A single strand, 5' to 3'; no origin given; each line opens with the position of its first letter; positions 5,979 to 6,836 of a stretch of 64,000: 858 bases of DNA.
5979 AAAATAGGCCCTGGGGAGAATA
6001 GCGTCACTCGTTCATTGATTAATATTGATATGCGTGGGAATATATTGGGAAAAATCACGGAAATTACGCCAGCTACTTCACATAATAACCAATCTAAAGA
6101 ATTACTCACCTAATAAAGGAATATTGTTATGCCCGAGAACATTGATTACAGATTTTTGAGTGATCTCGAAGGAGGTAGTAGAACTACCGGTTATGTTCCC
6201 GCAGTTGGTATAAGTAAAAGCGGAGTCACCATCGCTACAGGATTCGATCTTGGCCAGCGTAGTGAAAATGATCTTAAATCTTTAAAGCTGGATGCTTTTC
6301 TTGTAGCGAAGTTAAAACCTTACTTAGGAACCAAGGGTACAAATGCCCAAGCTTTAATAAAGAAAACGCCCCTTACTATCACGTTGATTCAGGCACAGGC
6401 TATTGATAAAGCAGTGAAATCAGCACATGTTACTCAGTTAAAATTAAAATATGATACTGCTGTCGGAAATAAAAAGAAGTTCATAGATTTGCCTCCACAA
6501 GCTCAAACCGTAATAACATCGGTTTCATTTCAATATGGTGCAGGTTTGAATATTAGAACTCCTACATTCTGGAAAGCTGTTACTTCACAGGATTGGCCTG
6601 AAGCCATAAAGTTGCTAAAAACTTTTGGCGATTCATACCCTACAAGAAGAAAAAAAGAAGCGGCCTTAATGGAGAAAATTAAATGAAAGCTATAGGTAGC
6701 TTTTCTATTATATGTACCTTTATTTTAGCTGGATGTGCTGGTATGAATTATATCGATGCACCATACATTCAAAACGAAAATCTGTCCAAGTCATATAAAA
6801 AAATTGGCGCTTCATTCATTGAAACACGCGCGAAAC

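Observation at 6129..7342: Orphan T4-lysozyme-like muramidase plus an overlapping lipoprotein: candidate antibacterial effector/immunity pair on a low-GC islet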

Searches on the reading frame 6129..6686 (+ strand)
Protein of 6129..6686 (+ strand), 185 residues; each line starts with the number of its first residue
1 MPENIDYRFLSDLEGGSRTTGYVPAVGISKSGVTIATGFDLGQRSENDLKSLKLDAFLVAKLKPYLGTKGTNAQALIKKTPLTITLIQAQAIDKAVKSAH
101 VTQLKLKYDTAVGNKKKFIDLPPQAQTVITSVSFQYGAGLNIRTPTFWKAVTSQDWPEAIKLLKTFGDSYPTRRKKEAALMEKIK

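Call 3: search_protein_families(library=pfam, proteins=[window:6129-6686:+], max_evalue=1)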
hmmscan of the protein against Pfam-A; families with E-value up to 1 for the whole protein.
window:6129-6686:+ (185 aa): 1 family
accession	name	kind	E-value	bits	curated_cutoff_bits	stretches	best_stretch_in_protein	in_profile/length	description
PF16754.10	Pesticin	-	1.1e-46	159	25.8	1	4-156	1-155/156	Bacterial toxin homologue of phage lysozyme, C-term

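Call 4: search_protein_families(library=ncbifam, proteins=[window:6129-6686:+], max_evalue=1)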
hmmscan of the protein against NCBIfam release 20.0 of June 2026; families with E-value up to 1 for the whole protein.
window:6129-6686:+ (185 aa): 0 families

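Call 5: search_protein_families(library=phrogs, proteins=[window:6129-6686:+], max_evalue=1)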
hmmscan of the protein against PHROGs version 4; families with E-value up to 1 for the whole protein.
window:6129-6686:+ (185 aa): 5 families
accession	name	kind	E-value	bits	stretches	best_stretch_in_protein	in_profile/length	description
phrog_24780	-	unknown function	1.3e-51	176.3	1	4-183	3-178/181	-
phrog_38583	-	unknown function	1.3e-17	64.9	1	29-183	196-349/357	-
phrog_7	-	lysis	0.012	14.7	1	107-181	615-695/873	endolysin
phrog_18304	-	unknown function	0.13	13.3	1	71-98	5-30/64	-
phrog_31777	-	unknown function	0.14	12.4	1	53-116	9-72/280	-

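Call 6: search_solved_structures(query=window:6129-6686:+, max_evalue=10, show_alignments=3)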
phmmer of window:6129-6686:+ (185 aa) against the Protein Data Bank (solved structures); distinct sequences matched with E-value up to 10: 9.
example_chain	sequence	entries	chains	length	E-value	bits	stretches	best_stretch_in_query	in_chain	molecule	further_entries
4arq_B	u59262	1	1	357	3e-17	66.3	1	28-183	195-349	PESTICIN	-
4arq_A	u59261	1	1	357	3.1e-17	66.2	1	28-183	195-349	PESTICIN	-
4aqn_A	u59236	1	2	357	4e-17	65.8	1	28-183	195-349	PESTICIN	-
4epf_A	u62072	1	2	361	4.1e-17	65.8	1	28-183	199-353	Pesticin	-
4arp_A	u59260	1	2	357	4.4e-17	65.7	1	28-183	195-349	PESTICIN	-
4arm_B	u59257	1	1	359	2e-16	63.6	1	28-183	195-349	PESTICIN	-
4arm_A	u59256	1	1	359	2e-16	63.6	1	28-183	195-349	PESTICIN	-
4arl_A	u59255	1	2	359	5.4e-16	62.2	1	28-183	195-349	PESTICIN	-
5hx7_A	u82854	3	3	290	0.86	12.7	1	114-162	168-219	Manganese-binding lipoprotein MntA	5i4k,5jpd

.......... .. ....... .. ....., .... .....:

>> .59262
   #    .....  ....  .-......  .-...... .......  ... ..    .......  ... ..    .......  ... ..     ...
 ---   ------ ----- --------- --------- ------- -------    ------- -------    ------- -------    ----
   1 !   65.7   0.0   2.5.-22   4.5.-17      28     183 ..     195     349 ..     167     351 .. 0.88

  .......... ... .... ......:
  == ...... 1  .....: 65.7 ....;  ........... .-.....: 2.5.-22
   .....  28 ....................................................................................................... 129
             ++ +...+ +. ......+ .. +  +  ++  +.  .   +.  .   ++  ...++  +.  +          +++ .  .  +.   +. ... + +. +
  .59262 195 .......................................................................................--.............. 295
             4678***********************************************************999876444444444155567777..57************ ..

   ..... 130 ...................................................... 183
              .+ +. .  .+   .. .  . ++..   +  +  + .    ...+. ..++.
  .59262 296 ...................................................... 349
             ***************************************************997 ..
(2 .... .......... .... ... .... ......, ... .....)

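Call 10: find_homologous_proteins(query=window:6129-6686:+)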
Query window:6129-6686:+ (185 aa): 651 proteins with E <= 0.001 among 730 candidates; the best 120 are listed.
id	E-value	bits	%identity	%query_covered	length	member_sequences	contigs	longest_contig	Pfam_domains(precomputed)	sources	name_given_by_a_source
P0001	5.6e-115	399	100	100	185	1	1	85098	PF16754.11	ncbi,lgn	-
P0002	1.4e-97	342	85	100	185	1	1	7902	PF16754.11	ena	-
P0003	1.0e-96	340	84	100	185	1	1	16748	PF16754.11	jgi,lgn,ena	-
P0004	1.7e-96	339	82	100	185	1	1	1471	PF16754.11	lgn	-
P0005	2.3e-96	338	84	100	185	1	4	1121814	PF16754.11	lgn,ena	-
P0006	4.2e-96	338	83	100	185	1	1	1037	PF16754.11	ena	-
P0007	4.7e-96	337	84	100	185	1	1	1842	PF16754.11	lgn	-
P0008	2.7e-95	335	83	100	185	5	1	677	PF16754.11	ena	-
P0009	1.6e-94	333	84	100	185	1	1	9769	PF16754.11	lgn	-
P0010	2.0e-94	332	81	99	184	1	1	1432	PF16754.11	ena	-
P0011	2.3e-93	329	80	100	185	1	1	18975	PF16754.11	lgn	-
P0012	3.2e-93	328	81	100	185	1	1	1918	PF16754.11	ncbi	-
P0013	5.4e-93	328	81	100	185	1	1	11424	PF16754.11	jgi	-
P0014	1.7e-92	326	79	100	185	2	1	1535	PF16754.11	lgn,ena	-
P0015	6.2e-92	324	82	100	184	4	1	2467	PF16754.11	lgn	-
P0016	1.7e-91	323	79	100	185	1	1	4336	PF16754.11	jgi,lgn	-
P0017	1.7e-91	323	78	100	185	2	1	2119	PF16754.11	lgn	-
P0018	3.8e-91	322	78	99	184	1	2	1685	PF16754.11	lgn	-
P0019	6.2e-91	321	80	99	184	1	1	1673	PF16754.11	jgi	-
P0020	4.5e-90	318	78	100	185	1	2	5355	PF16754.11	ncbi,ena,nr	ncbi:MAG: pesticin C-terminus-like muramidase [Chromatiales bacterium]|nr:pesticin C-terminus-like m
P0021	5.9e-90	318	78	99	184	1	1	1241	PF16754.11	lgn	-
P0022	7.3e-90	317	79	100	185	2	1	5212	PF16754.11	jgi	jgi:GH24 family phage-related lysozyme (muramidase)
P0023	7.4e-90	317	78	99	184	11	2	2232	PF16754.11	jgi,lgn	jgi:GH24 family phage-related lysozyme (muramidase)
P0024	8.5e-90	317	79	100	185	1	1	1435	PF16754.11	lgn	-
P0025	1.9e-89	316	79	100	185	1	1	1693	PF16754.11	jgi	jgi:hypothetical protein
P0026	2.1e-89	316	77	100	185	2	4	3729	PF16754.11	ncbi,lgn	-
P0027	9.7e-89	314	78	100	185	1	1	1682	PF16754.11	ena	-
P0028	1.5e-88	313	77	99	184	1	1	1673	PF16754.11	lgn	-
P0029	4.4e-88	312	79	100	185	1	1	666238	PF16754.11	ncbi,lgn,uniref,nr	ncbi:pesticin C-terminus-like muramidase [Litoribrevibacter albus]|uniref:Pesticin C-terminal domain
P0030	5.7e-88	311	77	99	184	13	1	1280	PF16754.11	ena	-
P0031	7.6e-88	311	77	100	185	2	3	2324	PF16754.11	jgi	-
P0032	3.1e-87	309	77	99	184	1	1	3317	PF16754.11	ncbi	-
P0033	5.7e-87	308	77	100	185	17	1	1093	PF16754.11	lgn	-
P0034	7.6e-87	308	75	100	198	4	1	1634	PF16754.11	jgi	jgi:hypothetical protein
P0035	8.2e-87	307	75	100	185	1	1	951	PF16754.11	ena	-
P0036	8.9e-87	307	76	100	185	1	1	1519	PF16754.11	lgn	-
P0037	1.3e-86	307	76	100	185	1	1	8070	PF16754.11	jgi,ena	-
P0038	1.7e-86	306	76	100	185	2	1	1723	PF16754.11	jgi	jgi:GH24 family phage-related lysozyme (muramidase)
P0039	1.7e-86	306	75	100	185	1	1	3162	PF16754.11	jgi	jgi:GH24 family phage-related lysozyme (muramidase)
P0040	5.4e-86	305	74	100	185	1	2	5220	PF16754.11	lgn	-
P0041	9.7e-86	304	75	100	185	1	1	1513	PF16754.11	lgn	-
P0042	1.1e-85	304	75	100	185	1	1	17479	PF16754.11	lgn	-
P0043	1.6e-85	303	74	100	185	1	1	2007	PF16754.11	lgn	-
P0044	1.9e-85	303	76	99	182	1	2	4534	PF16754.11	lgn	-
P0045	3.2e-85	302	74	100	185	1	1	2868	PF16754.11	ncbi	-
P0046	5.0e-85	302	74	100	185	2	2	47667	PF16754.11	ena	-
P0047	8.1e-85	301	75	100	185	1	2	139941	PF16754.11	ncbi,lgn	-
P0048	3.5e-84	299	77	100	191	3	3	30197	PF16754.11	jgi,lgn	jgi:GH24 family phage-related lysozyme (muramidase)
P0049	4.9e-84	298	77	96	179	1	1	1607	PF16754.11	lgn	-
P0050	7.0e-84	298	76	99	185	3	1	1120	PF16754.11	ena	-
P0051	7.6e-84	298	76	100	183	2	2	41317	PF16754.11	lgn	-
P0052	1.2e-83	297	74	100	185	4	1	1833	PF16754.11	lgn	-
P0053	1.5e-83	297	74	100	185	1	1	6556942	PF16754.11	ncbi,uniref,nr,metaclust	ncbi:pesticin C-terminus-like muramidase [Thalassomonas actiniarum]|uniref:Peptidase n=1 Tax=Thalass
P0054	3.8e-83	295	75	100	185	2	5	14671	PF16754.11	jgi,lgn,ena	-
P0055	5.5e-83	295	71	100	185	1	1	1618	PF16754.11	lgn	-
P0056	1.9e-82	293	71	100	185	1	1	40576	PF16754.11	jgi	jgi:GH24 family phage-related lysozyme (muramidase)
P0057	2.2e-82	293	73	100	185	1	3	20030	PF16754.11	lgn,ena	-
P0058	3.5e-82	292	73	100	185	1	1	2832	PF16754.11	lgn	-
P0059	1.8e-81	290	74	100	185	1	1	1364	PF16754.11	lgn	-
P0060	1.7e-80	287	70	100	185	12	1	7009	PF16754.11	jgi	jgi:GH24 family phage-related lysozyme (muramidase)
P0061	1.8e-80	287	68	100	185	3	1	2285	PF16754.11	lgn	-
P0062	5.2e-80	285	71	100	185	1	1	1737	PF16754.11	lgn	-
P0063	5.3e-80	285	72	100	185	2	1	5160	PF16754.11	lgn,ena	-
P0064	5.5e-80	285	72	100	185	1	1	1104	PF16754.11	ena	-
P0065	6.6e-80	285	71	100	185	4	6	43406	PF16754.11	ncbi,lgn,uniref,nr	ncbi:pesticin C-terminus-like muramidase [Paracidovorax oryzae]|uniref:pesticin C-terminus-like mura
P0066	3.4e-79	283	71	100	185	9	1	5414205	PF16754.11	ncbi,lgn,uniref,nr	ncbi:pesticin C-terminus-like muramidase [Acidovorax sp. NCPPB 3576]|uniref:pesticin C-terminus-like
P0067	3.8e-79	282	70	100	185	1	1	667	PF16754.11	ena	-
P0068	5.2e-79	282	70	100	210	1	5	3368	PF16754.11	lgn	-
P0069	7.3e-79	282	71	100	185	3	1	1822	PF16754.11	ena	-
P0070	1.5e-78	280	72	100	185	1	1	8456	PF16754.11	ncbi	-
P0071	2.3e-78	280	70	100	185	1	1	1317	PF16754.11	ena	-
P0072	2.3e-78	280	71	100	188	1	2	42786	PF16754.11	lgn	-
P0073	2.7e-78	280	71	100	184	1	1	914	PF16754.11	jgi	jgi:GH24 family phage-related lysozyme (muramidase)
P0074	2.9e-78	280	70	100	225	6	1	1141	PF16754.11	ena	-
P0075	3.3e-78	279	70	100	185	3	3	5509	PF16754.11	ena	-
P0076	3.3e-78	279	72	100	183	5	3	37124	PF16754.11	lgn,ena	-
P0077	4.3e-78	279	72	100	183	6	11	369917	PF16754.11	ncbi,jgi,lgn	jgi:GH24 family phage-related lysozyme (muramidase)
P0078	6.9e-78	278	66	100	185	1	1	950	PF16754.11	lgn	-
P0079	7.8e-78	278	68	100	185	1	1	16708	PF16754.11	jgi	jgi:hypothetical protein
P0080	1.0e-77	278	70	100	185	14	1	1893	PF16754.11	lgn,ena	-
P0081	1.1e-77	278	71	100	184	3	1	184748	PF16754.11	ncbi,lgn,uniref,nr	ncbi:pesticin C-terminus-like muramidase [Paracidovorax konjaci]|uniref:Toxin homologue of phage lys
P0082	2.0e-77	277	77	89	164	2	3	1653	PF16754.11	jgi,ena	-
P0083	2.3e-77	277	70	100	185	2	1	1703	PF16754.11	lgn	-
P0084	4.2e-77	276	71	100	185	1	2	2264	PF16754.11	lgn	-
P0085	4.2e-77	276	70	100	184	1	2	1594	PF16754.11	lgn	-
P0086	4.7e-77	276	69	100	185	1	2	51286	PF16754.11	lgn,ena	-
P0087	1.1e-76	274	69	100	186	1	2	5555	PF16754.11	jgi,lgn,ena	-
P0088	1.2e-76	274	71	100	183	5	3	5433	PF16754.11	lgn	-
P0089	4.8e-76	272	70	100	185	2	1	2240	PF16754.11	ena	-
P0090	8.4e-76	272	68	100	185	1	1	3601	PF16754.11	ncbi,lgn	-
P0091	1.1e-75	271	69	100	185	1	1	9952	PF16754.11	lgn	-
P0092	2.9e-75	270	70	100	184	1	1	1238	PF16754.11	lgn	-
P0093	3.5e-75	270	68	100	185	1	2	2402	PF16754.11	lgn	-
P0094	4.0e-75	269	70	100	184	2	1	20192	PF16754.11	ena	-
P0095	8.0e-75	268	69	100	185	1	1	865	PF16754.11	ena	-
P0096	1.4e-74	268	69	99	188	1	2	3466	PF16754.11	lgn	-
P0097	2.9e-74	267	68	100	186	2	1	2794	PF16754.11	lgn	-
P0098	6.1e-74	266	69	100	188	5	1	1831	PF16754.11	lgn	-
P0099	7.6e-74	265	68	100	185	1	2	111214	PF16754.11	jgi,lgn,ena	jgi:GH24 family phage-related lysozyme (muramidase)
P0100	8.6e-74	265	66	100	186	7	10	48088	PF16754.11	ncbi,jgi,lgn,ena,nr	ncbi:MAG: peptidase [Thalassolituus sp.]|jgi:GH24 family phage-related lysozyme (muramidase)|nr:MAG:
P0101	9.9e-74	265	67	99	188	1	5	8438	PF16754.11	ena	-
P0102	2.4e-73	264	67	100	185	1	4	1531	PF16754.11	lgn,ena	-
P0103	5.8e-73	262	68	99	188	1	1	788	PF16754.11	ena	-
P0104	1.0e-72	262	67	100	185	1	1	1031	PF16754.11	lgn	-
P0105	1.1e-72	261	66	100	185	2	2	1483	PF16754.11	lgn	-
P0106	1.4e-72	261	66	100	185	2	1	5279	PF16754.11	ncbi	-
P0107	1.9e-72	261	66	100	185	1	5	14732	PF16754.11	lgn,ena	-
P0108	1.9e-72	261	67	100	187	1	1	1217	PF16754.11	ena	-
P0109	2.3e-72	260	66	100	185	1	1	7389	PF16754.11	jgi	jgi:GH24 family phage-related lysozyme (muramidase)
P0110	2.9e-72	260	68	100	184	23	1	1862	PF16754.11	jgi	-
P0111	6.5e-72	259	67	99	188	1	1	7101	PF16754.11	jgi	jgi:hypothetical protein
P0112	1.0e-71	258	66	100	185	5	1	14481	PF16754.11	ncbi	-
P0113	1.2e-71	258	66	98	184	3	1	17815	PF16754.11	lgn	-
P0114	1.6e-71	258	66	99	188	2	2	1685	PF16754.11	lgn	-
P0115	1.7e-71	258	67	100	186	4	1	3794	PF16754.11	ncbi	ncbi:MAG: pesticin C-terminus-like muramidase [Thioalkalispiraceae bacterium]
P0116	3.1e-71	257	65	100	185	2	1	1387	PF16754.11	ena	-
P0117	4.2e-71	256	63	100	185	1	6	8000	PF16754.11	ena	-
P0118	4.5e-71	256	67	99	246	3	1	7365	PF16754.11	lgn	-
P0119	5.0e-71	256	68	99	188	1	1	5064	PF16754.11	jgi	jgi:hypothetical protein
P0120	8.6e-71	255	66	98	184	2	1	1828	PF16754.11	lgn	-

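Call 12: find_related_loci(query=window:6129-6686:+, collection=genome_contigs, flank=8000)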
Query window:6129-6686:+ (185 aa) in genome_contigs; peptide patterns used: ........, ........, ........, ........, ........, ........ (x = any residue, [..] = any of these).
150 stretches matched a pattern; 11 encode a relative of the query (tblastn E <= 1e-3); 11 distinct loci.
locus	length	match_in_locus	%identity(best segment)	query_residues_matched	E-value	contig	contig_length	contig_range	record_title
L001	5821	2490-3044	84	1-185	4e-101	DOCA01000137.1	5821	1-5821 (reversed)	MAG TPA_asm: Holosporales bacterium isolate UBA9215 contig_121979, whole genome shotgun sequence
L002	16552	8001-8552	77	1-184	5e-96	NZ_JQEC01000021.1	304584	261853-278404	Colwellia psychrerythraea strain GAB14E ctg29, whole genome shotgun sequence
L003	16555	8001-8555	75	1-185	5e-93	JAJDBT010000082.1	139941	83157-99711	MAG: Nitrospirota bacterium isolate OFTM211 OFTM211_81, whole genome shotgun sequence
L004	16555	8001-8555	71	1-185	6e-88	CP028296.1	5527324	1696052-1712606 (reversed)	Paracidovorax avenae strain MDB1 chromosome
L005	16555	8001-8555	71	1-185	1e-87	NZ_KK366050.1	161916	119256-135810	Paracidovorax oryzae ATCC 19882 T336DRAFT_scaffold00014.14, whole genome shotgun sequence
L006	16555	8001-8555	70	1-185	1e-87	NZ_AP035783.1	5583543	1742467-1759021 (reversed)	Acidovorax sacchari strain HC-19 chromosome, complete genome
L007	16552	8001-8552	71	1-185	1e-85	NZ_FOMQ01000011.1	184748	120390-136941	Paracidovorax konjaci strain DSM 7481, whole genome shotgun sequence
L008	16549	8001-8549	71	1-185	3e-85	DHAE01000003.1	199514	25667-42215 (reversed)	MAG TPA_asm: Comamonadaceae bacterium UBA4962 UBA4962_contig_22, whole genome shotgun sequence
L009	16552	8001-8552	70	1-185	3e-83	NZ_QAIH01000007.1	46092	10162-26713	Acidovorax sp. HMWF029 NODE_8_length_45994_cov_14.409075, whole genome shotgun sequence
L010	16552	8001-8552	69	1-185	4e-82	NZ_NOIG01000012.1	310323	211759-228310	Acidovorax kalamii strain KNDSW-TSA6 contig_12, whole genome shotgun sequence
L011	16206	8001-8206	66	1-70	7e-17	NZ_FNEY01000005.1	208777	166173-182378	Paracidovorax citrulli strain DSM 17060, whole genome shotgun sequence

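Call 13: find_encoding_contigs(protein=P0001, flank=10000, max_places=3)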
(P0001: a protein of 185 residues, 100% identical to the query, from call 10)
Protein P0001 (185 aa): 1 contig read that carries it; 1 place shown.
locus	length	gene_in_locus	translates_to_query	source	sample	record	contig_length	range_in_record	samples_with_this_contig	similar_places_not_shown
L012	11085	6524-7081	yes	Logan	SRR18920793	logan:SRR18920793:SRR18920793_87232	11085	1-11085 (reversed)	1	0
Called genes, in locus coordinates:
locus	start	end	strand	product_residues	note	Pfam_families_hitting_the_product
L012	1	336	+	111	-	?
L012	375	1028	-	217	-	PF12525:DUF3726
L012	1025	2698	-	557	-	-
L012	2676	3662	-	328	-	PF01244:Peptidase_M19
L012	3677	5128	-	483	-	PF00171:Aldedh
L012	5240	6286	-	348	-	PF13483:Lactamase_B_3, PF12706:Lactamase_B_2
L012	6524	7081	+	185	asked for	PF16754:Pesticin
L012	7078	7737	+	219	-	-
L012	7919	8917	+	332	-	PF04307:YdjM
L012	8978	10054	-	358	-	PF02805:Ada_Zn_binding, PF00165:HTH_AraC (faint), PF12833:HTH_18, PF02870:Methyltransf_1N, PF01035:DNA_binding_1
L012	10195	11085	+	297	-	?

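Call 16: search_protein_families(library=pfam, proteins=[L004:7231-7713:+, L004:8555-9211:+, L004:4671-6746:-, L004:9254-10225:-, L002:7383-7934:+, L002:9283-9759:+, L003:7258-7839:+, L003:8555-9214:+, L001:1000-1620:+, L009:8462-9265:+], max_evalue=0.1)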
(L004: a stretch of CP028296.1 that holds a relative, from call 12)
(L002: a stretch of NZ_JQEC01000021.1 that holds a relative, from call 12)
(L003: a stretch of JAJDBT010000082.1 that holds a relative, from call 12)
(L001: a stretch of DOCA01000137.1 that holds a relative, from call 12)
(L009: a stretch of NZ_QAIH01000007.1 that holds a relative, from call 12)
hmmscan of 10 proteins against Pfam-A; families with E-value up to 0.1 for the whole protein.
L004:7231-7713:+ (160 aa): 1 family
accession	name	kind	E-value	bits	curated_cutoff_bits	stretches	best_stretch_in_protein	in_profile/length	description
PF05638.18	T6SS_HCP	-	5e-35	121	23.5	1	6-135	1-129/129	Type VI secretion system effector, Hcp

L004:8555-9211:+ (218 aa): 0 families

L004:4671-6746:- (691 aa): 7 families
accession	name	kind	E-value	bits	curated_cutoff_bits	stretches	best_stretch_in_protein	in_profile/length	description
PF00069.31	Pkinase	-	1.8e-32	113.2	31.7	1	51-312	1-253/263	Protein kinase domain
PF07714.23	PK_Tyr_Ser-Thr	-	2.9e-21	76.4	23.1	1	53-312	3-250/258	Protein tyrosine and serine/threonine kinase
PF03109.22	ABC1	-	8.9e-06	25.5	22.9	1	137-227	139-228/244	ABC1 atypical kinase-like domain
PF06293.20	Kdo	-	0.0018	18.2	21.3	1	152-217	104-173/207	Lipopolysaccharide kinase (Kdo/WaaP) family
PF08308.17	PEGA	-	0.0037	17.6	20.8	1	636-690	14-67/71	PEGA domain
PF12362.13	DUF3646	-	0.039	14.7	30.2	0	480-528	60-108/114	DNA polymerase III gamma and tau subunits C terminal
PF14531.12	Kinase-like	-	0.075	12.7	25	0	175-275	154-257/289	Kinase-like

L004:9254-10225:- (323 aa): 1 family
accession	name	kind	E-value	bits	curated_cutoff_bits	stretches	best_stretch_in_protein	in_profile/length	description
PF00494.24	SQS_PSY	-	4.9e-54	184.2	26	1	52-304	4-255/263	Squalene/phytoene synthase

L002:7383-7934:+ (183 aa): 0 families

L002:9283-9759:+ (158 aa): 1 family
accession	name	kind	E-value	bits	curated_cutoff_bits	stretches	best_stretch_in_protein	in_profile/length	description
PF05117.17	DUF695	-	3.5e-18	66.6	23.1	1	20-153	1-134/134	Family of unknown function (DUF695)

L003:7258-7839:+ (193 aa): 1 family
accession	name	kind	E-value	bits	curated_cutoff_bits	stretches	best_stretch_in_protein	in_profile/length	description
PF03167.25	UDG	-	2e-23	83.5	24.3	1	32-183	5-140/141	Uracil DNA glycosylase superfamily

L003:8555-9214:+ (219 aa): 0 families

L001:1000-1620:+ (206 aa): 0 families

L009:8462-9265:+ (267 aa): 0 families
